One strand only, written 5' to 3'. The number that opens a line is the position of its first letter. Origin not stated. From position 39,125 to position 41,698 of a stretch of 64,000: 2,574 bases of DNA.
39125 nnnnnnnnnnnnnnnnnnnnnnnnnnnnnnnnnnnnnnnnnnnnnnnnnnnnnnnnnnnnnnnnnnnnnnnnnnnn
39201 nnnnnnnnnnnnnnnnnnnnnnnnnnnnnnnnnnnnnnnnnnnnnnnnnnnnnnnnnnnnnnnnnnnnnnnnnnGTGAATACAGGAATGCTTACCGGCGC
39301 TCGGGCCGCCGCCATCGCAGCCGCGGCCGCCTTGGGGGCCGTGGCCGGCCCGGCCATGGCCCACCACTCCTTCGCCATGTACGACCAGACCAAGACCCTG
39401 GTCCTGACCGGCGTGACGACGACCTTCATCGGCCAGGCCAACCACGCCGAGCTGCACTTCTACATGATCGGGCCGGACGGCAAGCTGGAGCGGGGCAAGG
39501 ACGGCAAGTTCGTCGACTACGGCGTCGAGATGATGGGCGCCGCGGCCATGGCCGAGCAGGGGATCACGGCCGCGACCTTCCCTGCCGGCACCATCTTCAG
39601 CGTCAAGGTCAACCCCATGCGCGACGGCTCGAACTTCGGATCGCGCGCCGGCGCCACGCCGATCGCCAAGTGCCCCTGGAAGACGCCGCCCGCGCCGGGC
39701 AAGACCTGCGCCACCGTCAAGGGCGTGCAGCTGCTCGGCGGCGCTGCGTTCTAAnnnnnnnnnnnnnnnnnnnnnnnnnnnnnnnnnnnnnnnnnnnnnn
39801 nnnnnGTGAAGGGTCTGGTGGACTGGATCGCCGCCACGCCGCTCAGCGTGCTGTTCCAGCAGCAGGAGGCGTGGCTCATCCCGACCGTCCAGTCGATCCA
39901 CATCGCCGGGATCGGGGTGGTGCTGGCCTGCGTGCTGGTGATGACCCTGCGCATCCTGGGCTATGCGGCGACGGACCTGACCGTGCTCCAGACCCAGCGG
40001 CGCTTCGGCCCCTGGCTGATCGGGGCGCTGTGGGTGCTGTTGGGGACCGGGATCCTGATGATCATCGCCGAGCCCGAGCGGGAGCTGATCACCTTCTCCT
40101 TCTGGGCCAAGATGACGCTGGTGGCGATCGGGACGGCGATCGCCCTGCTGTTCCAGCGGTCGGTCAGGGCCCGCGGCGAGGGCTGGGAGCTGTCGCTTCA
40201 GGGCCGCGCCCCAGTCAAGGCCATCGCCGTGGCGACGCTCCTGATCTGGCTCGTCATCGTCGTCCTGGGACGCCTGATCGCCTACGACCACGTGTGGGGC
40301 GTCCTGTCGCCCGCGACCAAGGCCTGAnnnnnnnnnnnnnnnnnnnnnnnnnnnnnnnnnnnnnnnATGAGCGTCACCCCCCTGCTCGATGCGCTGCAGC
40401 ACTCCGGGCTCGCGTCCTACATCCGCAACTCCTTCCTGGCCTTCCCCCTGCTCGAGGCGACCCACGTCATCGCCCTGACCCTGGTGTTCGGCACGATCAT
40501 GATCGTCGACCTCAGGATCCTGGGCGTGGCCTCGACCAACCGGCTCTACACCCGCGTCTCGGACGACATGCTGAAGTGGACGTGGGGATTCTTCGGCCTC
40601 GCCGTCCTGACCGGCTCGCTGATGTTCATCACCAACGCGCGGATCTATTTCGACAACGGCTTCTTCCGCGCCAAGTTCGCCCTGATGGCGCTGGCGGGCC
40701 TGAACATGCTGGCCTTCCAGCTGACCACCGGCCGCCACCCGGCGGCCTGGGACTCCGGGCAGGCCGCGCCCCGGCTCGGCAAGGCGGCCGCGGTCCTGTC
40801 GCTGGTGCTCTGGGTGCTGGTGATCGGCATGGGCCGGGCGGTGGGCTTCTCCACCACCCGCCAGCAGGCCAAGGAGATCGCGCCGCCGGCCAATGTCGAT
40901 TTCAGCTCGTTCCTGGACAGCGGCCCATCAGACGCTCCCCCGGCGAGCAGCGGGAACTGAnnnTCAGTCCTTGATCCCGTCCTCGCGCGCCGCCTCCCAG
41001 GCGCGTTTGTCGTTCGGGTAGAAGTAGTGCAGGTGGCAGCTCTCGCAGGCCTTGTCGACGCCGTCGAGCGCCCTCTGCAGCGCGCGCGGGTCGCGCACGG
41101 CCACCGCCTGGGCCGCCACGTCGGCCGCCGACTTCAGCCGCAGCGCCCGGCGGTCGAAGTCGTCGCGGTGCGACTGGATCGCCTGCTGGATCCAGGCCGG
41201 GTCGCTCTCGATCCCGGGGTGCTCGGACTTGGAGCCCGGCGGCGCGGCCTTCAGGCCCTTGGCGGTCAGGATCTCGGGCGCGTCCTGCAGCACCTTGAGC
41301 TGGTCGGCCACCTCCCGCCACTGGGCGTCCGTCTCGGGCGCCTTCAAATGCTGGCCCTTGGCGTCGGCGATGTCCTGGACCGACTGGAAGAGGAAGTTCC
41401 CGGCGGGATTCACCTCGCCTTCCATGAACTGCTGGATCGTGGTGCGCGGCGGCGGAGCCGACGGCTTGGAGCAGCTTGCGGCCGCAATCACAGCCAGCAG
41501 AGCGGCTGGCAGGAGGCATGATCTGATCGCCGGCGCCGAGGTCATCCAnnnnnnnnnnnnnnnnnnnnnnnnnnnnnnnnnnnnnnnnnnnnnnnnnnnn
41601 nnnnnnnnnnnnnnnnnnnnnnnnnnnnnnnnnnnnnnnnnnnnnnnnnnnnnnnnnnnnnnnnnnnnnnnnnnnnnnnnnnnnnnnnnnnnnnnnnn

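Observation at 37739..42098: Conserved-looking cluster of uncharacterised secreted and membrane proteins flanked by a cytochrome c' and a cupin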

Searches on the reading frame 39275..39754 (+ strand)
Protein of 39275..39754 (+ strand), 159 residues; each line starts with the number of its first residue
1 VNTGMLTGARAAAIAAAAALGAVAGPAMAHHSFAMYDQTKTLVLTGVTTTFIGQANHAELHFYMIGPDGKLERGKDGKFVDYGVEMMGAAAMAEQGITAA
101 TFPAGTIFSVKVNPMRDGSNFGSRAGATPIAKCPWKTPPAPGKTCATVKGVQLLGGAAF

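Call 3: search_protein_families(library=pfam, proteins=[window:39275-39754:+], max_evalue=0.01)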
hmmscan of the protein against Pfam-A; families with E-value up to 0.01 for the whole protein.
window:39275-39754:+ (159 aa): 1 family
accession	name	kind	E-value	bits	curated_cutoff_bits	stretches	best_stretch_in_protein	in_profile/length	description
PF19649.4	DUF6152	-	1.8e-14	54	27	1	21-122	3-96/98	Family of unknown function (DUF6152)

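Call 4: search_protein_families(library=ncbifam, proteins=[window:39275-39754:+], max_evalue=0.01)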
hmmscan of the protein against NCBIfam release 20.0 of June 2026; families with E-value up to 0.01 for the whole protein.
window:39275-39754:+ (159 aa): 0 families

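Call 50: list_cluster_members(proteins=[P0001, window:39275-39754:+, window:39806-40327:+, window:40367-40960:+, window:40964-41548:-, P0118, P0007, P0012, P0026, P0058])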
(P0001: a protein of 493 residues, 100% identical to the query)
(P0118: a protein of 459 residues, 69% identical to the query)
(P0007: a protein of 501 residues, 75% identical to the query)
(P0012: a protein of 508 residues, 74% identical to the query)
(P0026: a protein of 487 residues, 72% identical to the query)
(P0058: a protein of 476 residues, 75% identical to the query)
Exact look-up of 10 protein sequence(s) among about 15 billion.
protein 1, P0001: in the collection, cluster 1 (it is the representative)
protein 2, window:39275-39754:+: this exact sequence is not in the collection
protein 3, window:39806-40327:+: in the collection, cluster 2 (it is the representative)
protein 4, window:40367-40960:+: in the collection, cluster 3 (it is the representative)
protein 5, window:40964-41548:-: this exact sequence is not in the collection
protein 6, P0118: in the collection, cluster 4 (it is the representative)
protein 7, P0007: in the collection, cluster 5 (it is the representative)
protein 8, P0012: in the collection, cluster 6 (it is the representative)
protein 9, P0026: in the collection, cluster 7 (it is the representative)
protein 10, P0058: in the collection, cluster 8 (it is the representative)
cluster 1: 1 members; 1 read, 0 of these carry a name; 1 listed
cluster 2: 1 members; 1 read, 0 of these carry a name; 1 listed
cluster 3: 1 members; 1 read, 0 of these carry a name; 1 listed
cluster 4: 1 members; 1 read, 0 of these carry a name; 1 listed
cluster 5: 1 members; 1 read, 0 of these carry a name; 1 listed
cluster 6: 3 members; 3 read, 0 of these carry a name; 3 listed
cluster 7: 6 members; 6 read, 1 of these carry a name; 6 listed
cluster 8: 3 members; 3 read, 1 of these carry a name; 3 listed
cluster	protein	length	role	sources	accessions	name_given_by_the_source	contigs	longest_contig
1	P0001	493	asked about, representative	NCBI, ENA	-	-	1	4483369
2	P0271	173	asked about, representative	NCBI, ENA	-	-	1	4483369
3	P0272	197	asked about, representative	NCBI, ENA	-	-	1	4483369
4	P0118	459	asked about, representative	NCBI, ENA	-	-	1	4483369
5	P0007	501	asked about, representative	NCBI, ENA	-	-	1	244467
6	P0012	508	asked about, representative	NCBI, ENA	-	-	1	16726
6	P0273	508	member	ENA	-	-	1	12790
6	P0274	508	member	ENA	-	-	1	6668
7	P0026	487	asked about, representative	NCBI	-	-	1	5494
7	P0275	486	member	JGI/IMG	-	hypothetical protein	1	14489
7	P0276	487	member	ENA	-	-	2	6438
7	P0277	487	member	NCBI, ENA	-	-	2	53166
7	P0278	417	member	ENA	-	-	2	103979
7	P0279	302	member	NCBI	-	-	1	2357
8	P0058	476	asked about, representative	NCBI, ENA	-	-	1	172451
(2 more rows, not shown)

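Call 62: search_solved_structures(query=A6, max_evalue=10, show_alignments=2)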
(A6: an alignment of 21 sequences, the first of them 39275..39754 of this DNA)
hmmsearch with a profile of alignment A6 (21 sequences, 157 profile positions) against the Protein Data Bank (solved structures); distinct sequences matched with E-value up to 10: 8.
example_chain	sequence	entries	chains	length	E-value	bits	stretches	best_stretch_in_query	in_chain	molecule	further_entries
6smf_A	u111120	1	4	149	0.14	14.6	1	9-60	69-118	3-dehydroquinate dehydratase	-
6q97_5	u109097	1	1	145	0.4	13.1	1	77-148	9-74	SsrA-binding protein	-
7abz_5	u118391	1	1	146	0.4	13.1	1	77-148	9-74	SsrA-binding protein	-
7ac7_5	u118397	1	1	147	0.4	13.1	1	77-148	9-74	SsrA-binding protein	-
7acj_5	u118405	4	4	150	0.41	13.1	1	77-148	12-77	SsrA-binding protein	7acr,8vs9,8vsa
6q98_5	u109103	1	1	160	0.49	12.8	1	77-148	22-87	SsrA-binding protein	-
6q9a_5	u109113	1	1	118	0.66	12.4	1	77-149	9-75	SsrA-binding protein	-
7qof_A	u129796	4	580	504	1.4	11.3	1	73-113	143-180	Major capsid protein gp32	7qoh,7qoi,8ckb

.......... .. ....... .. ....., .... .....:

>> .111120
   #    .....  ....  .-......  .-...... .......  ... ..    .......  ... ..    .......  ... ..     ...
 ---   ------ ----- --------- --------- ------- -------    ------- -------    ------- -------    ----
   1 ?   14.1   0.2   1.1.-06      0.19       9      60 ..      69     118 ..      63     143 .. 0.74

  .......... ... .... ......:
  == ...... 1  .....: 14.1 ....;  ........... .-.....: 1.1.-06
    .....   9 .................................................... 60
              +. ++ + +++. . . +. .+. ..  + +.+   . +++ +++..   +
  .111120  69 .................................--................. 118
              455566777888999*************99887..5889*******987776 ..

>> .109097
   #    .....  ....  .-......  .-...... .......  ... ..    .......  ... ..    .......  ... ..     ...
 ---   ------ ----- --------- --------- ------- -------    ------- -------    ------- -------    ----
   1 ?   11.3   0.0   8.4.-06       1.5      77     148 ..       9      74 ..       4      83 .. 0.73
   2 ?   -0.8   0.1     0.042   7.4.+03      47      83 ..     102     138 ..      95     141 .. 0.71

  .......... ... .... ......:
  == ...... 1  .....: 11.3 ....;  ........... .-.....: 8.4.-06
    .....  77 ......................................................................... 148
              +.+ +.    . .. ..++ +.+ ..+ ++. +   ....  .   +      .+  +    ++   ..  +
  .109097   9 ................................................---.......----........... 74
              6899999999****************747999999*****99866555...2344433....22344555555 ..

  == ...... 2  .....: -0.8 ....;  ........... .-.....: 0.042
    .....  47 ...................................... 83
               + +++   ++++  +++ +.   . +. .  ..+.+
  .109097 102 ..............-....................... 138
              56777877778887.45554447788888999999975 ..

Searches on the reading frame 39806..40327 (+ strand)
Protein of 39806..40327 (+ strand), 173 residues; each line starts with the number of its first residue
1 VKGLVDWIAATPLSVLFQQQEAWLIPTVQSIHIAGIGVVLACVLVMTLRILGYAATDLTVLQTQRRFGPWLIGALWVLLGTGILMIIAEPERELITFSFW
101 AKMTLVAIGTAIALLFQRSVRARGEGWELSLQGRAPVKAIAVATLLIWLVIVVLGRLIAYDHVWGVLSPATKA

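Call 3: search_protein_families(library=pfam, proteins=[window:39806-40327:+], max_evalue=0.01)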
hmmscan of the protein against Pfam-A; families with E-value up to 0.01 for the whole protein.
window:39806-40327:+ (173 aa): 1 family
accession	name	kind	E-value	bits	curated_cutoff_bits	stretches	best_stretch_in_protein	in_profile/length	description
PF20349.3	DUF6644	-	2.4e-09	38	27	1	28-160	25-154/155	Family of unknown function (DUF6644)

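Call 4: search_protein_families(library=ncbifam, proteins=[window:39806-40327:+], max_evalue=0.01)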
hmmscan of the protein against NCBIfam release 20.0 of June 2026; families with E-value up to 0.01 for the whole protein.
window:39806-40327:+ (173 aa): 0 families

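Call 36: search_protein_families(library=pfam, alignment_id=A3, max_evalue=10)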
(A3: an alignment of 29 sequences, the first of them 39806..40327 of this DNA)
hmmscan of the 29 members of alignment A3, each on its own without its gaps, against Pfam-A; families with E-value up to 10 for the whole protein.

A. member 1, window:39806-40327:+ (173 aa): 5 families
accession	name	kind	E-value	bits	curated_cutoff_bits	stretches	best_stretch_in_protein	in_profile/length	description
PF20349.3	DUF6644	-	2.4e-09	38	27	1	28-160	25-154/155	Family of unknown function (DUF6644)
PF01569.27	PAP2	-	0.029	14.6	27.2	1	103-164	57-104/130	PAP2 superfamily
PF07869.17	DUF1656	-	0.03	14.7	26.5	1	138-164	14-40/56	Protein of unknown function (DUF1656)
PF07331.16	TctB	-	0.44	11.2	29.1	1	35-155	4-90/137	Tripartite tricarboxylate transporter TctB family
PF19337.4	BAMBI_C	-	1.6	8.9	27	1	17-57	21-60/138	BMP and activin membrane-bound inhibitor homolog C-terminus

B. families by the number of members that match (of 29 scanned): 49 families (the first 25 are shown)
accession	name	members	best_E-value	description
PF20349.3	DUF6644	29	1.7e-14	Family of unknown function (DUF6644)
PF09980.14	DUF2214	16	4.4e-06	Predicted membrane protein (DUF2214)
PF05425.18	CopD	11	2.5e-06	Copper resistance protein D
PF07331.16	TctB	7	0.27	Tripartite tricarboxylate transporter TctB family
PF01569.27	PAP2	6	0.029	PAP2 superfamily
PF07314.17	Lit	4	0.036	Lipoprotein intramolecular transacylase Lit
PF03653.18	UPF0093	4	0.15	Uncharacterised protein family (UPF0093)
PF06532.16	NrsF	3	0.0023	Negative regulator of sigma F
PF14015.11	DUF4231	3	0.07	Protein of unknown function (DUF4231)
PF19337.4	BAMBI_C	3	0.12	BMP and activin membrane-bound inhibitor homolog C-terminus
PF04247.17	SirB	2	0.00072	Invasion gene expression up-regulator, SirB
PF18184.6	SLATT_3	2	0.0018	SMODS and SLOG-associating 2TM effector domain 3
PF11188.13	DUF2975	2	0.0084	Protein of unknown function (DUF2975)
PF23532.1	Microp_apicomplexa_18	2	0.078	Apicomplexa microprotein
PF01699.29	Na_Ca_ex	2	0.14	Sodium/calcium exchanger protein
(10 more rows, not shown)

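Call 37: search_solved_structures(query=A3, max_evalue=10)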
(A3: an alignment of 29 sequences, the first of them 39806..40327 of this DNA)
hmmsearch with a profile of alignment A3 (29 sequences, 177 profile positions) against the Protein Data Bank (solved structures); distinct sequences matched with E-value up to 10: 2.
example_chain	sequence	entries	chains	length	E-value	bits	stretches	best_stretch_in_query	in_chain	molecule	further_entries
6x89_A1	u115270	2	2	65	1.4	11.4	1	67-95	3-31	NADH dehydrogenase [ubiquinone] 1 alpha subcomplex subunit 1 | NDUA1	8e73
8qah_A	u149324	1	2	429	6.7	9.2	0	33-69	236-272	sc-CC-8-58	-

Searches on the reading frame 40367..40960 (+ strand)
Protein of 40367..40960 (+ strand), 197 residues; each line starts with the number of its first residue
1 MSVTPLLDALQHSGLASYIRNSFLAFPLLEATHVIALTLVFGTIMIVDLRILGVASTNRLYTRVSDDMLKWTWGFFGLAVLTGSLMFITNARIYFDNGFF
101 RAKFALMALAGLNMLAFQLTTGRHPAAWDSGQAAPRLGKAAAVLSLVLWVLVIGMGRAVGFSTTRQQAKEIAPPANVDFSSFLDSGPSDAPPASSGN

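Call 3: search_protein_families(library=pfam, proteins=[window:40367-40960:+], max_evalue=0.01)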
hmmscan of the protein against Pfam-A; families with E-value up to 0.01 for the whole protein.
window:40367-40960:+ (197 aa): 2 families
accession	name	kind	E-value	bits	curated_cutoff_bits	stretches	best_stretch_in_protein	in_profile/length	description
PF20349.3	DUF6644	-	1.3e-08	35.5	27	1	31-162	27-155/155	Family of unknown function (DUF6644)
PF09980.14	DUF2214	-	0.0088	16.4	34.1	0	28-134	4-111/147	Predicted membrane protein (DUF2214)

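Call 4: search_protein_families(library=ncbifam, proteins=[window:40367-40960:+], max_evalue=0.01)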
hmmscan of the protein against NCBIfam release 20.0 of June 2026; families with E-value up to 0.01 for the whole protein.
window:40367-40960:+ (197 aa): 0 families

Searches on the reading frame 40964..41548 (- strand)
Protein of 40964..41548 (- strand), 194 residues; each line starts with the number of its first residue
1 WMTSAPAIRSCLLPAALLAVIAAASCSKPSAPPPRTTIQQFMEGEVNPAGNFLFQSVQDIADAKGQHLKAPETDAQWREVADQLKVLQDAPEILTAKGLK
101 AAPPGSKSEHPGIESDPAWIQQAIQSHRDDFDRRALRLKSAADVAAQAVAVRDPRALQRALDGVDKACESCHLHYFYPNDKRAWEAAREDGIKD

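Call 3: search_protein_families(library=pfam, proteins=[window:40964-41548:-], max_evalue=0.01)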
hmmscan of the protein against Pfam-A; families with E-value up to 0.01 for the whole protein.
window:40964-41548:- (194 aa): 1 family
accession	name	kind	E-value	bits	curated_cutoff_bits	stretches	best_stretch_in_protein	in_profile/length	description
PF01322.25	Cytochrom_C_2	-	1.5e-06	29.6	26.5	1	103-175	54-120/121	Cytochrome C'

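Call 4: search_protein_families(library=ncbifam, proteins=[window:40964-41548:-], max_evalue=0.01)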
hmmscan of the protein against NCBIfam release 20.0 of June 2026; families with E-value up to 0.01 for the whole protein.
window:40964-41548:- (194 aa): 0 families

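Call 60: search_solved_structures(query=A5, max_evalue=1, show_alignments=2)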
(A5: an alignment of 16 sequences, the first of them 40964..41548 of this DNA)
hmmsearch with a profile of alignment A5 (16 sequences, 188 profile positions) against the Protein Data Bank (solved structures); distinct sequences matched with E-value up to 1: 34.
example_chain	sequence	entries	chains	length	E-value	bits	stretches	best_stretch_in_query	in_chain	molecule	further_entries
6a3k_A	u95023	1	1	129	0.00042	23.3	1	116-169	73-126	Cytochrome c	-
4d4x_A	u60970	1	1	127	0.0011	21.9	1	118-169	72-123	CYTOCHROME C'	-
8h28_A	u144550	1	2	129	0.0014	21.6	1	116-169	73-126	Class II cytochrome c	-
6a3l_A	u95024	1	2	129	0.0019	21.1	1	117-169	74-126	Cytochrome c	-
2xl8_A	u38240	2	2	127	0.0025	20.7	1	118-170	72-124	CYTOCHROME C'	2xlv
4d4n_A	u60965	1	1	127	0.0056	19.6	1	118-169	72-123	CYTOCHROME C'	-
5agf_A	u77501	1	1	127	0.0061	19.5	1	118-169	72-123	CYTOCHROME C PRIME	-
1cpr_A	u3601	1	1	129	0.0082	19.1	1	114-169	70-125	CYTOCHROME C'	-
5jt4_A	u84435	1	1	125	0.012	18.6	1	118-169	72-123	Cytochrome c'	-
5jp7_A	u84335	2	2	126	0.012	18.6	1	118-169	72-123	Cytochrome c'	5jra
2yl0_A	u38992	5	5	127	0.012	18.6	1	118-169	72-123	CYTOCHROME C'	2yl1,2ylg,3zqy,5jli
5jua_A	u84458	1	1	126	0.012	18.5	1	118-169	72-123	Cytochrome c'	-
5jsl_A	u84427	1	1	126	0.012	18.5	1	118-169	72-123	Cytochrome c'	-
5jve_A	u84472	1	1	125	0.012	18.5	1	118-169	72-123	Cytochrome c'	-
1cgo_A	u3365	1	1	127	0.012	18.5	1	118-169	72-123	CYTOCHROME C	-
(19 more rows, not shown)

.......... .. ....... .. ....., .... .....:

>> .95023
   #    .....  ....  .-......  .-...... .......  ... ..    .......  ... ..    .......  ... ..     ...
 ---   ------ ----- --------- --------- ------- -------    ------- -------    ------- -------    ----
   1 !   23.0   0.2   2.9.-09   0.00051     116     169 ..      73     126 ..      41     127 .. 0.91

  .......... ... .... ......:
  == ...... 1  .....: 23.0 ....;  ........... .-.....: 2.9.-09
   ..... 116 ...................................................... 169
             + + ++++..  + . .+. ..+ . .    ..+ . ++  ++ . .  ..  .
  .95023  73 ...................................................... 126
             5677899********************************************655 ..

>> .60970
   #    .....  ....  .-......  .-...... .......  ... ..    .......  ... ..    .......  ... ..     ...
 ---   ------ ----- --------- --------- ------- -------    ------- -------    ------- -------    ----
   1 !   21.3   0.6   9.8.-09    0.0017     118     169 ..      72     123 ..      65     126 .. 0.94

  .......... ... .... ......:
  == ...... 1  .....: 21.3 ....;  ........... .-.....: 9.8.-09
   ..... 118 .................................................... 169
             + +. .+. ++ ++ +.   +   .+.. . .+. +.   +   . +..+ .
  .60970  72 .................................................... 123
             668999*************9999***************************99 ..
